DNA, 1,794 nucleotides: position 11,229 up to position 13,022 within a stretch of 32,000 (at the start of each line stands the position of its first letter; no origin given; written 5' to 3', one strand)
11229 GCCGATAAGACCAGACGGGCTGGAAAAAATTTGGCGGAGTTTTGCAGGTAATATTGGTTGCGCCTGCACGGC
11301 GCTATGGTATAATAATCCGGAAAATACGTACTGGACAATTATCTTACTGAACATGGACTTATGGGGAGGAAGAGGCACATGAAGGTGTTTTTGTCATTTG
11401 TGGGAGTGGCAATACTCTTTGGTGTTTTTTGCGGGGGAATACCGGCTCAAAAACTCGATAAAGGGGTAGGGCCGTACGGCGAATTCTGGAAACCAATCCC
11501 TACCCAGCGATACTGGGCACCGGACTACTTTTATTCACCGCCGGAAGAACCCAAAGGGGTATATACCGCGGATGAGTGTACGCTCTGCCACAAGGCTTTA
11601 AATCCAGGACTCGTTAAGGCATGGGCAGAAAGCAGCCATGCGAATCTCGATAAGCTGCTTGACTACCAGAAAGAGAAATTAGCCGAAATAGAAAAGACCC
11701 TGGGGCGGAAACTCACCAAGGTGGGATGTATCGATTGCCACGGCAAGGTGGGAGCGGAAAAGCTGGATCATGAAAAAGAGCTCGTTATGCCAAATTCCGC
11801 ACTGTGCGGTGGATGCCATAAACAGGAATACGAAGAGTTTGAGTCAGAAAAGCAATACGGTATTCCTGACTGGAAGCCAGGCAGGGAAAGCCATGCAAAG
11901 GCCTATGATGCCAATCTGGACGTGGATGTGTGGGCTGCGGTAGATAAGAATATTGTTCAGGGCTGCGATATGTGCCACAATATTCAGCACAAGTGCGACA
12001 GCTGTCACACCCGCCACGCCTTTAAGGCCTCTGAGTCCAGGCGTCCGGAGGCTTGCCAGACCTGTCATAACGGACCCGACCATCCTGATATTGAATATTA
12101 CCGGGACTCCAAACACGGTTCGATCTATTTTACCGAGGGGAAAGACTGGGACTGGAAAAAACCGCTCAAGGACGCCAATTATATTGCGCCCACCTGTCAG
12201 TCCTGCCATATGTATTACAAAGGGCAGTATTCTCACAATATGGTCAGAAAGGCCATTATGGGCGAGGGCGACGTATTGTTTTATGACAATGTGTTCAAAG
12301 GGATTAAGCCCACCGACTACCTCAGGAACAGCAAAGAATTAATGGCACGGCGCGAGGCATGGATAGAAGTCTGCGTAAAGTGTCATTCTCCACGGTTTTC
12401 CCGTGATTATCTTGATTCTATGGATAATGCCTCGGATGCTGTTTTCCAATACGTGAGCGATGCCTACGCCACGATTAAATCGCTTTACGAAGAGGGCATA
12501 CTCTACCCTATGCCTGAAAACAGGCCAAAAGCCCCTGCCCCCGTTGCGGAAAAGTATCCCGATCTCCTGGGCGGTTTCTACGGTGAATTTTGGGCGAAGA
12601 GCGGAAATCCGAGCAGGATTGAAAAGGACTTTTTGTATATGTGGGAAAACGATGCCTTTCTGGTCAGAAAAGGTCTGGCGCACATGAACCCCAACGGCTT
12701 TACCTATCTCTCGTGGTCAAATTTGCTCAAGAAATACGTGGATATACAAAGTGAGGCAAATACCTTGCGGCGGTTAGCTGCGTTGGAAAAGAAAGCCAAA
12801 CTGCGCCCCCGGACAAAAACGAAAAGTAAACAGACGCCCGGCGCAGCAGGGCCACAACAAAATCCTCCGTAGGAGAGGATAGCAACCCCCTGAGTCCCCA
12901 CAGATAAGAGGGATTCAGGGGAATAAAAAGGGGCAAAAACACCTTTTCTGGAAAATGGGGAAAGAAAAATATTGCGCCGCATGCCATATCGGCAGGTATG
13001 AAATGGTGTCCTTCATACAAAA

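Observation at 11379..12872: Stand-alone octaheme HAO-family cytochrome retaining the P460 cross-link tyrosine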

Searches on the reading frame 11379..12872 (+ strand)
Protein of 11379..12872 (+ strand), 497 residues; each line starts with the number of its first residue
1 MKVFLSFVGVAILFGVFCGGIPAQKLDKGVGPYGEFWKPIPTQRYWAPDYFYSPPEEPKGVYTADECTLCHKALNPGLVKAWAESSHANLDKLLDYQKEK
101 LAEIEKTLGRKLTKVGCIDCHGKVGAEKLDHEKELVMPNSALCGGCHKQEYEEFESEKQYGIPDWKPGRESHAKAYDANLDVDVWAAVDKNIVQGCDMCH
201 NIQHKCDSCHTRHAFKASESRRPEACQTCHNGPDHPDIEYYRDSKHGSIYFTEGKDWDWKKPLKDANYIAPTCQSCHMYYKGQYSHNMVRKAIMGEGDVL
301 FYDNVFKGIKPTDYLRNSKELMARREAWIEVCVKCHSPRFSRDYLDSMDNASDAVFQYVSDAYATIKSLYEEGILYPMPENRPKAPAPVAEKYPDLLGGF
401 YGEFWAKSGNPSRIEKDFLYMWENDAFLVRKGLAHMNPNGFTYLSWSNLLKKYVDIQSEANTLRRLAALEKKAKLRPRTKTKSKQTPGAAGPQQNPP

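Call 3: search_solved_structures(query=window:11379-12872:+, max_evalue=0.01, show_alignments=4)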
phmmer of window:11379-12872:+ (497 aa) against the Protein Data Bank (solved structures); distinct sequences matched with E-value up to 0.01: 8.
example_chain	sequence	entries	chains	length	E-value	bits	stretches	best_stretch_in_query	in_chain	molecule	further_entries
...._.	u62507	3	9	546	1.4e-104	353.7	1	28-474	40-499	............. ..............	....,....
6m0p_A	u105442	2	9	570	1.6e-104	353.5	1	28-474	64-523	Aerobic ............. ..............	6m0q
1fgj_A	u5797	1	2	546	3e-104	352.6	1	28-474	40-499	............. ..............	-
6h5l_A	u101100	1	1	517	2.4e-79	270.4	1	26-392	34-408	Similar to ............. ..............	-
6t5e_A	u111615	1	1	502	8.3e-63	215.8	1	26-478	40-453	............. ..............-like protein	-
4n4j_A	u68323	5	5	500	1.6e-62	214.9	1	12-478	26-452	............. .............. | Similar to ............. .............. hao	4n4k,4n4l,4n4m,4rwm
6hif_G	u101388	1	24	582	1.6e-48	168.7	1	30-475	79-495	Hydrazine dehydrogenase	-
4qo5_A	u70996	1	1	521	7e-22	80.8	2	205-279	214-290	Hypothetical multiheme protein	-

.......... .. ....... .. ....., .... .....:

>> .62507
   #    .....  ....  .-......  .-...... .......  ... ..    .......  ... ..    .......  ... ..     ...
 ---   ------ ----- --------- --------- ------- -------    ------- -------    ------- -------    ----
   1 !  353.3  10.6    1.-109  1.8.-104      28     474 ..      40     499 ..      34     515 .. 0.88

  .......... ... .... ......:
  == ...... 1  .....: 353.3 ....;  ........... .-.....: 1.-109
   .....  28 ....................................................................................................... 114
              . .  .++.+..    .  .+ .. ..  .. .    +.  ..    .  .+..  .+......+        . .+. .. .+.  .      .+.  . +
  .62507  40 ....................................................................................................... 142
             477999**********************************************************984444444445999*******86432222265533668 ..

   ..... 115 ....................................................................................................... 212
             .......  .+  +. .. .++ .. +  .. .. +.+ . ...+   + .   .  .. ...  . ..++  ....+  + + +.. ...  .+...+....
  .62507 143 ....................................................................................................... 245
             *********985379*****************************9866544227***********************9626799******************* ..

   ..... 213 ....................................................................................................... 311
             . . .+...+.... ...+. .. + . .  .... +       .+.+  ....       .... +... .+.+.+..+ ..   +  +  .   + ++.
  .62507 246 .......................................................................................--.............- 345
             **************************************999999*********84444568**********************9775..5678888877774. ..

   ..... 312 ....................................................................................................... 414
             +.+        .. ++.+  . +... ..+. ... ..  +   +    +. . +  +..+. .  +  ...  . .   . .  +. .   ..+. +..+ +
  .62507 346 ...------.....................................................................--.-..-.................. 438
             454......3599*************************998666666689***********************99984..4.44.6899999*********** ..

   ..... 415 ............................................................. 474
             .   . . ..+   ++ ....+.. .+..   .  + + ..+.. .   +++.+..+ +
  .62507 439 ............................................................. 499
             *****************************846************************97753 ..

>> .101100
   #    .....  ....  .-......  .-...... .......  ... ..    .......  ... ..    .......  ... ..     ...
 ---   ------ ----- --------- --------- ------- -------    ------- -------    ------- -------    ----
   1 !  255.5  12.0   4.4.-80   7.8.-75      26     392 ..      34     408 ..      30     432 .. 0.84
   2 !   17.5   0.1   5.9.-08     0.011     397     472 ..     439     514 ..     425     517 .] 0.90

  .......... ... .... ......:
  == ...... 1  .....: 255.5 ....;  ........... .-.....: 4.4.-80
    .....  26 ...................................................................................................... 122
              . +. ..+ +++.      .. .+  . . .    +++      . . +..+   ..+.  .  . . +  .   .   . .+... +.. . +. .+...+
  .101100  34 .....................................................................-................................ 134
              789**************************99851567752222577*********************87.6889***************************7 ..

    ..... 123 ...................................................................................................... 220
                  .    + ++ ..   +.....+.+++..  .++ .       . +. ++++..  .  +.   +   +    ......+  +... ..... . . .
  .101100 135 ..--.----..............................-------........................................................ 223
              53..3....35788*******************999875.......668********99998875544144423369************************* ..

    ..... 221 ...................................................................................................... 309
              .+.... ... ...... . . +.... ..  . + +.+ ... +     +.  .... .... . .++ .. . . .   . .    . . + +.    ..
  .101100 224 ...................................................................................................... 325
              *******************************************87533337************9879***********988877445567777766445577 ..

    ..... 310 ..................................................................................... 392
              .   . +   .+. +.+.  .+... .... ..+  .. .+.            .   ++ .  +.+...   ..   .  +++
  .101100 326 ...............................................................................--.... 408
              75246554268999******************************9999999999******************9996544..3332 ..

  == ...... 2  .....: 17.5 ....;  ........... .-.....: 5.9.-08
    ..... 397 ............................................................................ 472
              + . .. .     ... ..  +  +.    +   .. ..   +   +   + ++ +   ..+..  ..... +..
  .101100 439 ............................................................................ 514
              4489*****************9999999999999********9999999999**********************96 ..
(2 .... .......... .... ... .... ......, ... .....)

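Call 4: search_protein_families(library=pfam, proteins=[window:11379-12872:+], max_evalue=0.01)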
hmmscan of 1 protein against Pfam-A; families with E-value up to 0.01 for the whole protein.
window:11379-12872:+ (497 aa): 5 families
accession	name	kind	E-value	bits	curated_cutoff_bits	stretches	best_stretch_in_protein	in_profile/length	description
PF13447.11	Multi-haem_cyto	-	9.3e-85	284.6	21.9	1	114-383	2-269/269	Seven times multi-haem cytochrome CxxCH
PF09699.15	Paired_CXXCH_1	-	2.7e-08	33.8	20.6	1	115-149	6-38/41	Doubled CXXCH motif (Paired_CXXCH_1)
PF14522.11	Cytochrome_C7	-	9.3e-08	32.2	24.8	0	271-339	14-51/67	Cytochrome c7 and related cytochrome c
PF13435.11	Cytochrome_C554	-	3.5e-07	31.5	20.8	0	66-124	1-58/84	Cytochrome c554 and c-prime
PF14537.11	Cytochrom_c3_2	-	3.2e-05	24.7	25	0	114-201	6-79/79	Cytochrome c3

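Call 5: search_protein_families(library=ncbifam, proteins=[window:11379-12872:+], max_evalue=0.01)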
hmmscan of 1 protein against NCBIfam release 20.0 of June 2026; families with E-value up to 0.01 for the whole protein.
window:11379-12872:+ (497 aa): 5 families
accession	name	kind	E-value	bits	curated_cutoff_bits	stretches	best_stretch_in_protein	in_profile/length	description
NF052343.1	hydrazine_HDH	equivalog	5.2e-54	183.5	900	1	30-475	77-493/564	hydrazine dehydrogenase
NF040886.1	cyt_C_like_Sec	equivalog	0.00069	18.3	250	1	268-341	43-116/423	multiheme c-type cytochrome (seleno)protein ExtKL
NF041198.1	UshA_like_PCGU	equivalog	0.0018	16.9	275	1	103-152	461-513/519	UshA-like (seleno)protein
TIGR03508.1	decahem_SO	subfamily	0.0058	16.1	192.2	0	111-283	91-254/258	DmsE family decaheme c-type cytochrome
TIGR01905.1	paired_CXXCH_1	subfamily_domain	0.0061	16.5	25.2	1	115-149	7-38/41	doubled CXXCH domain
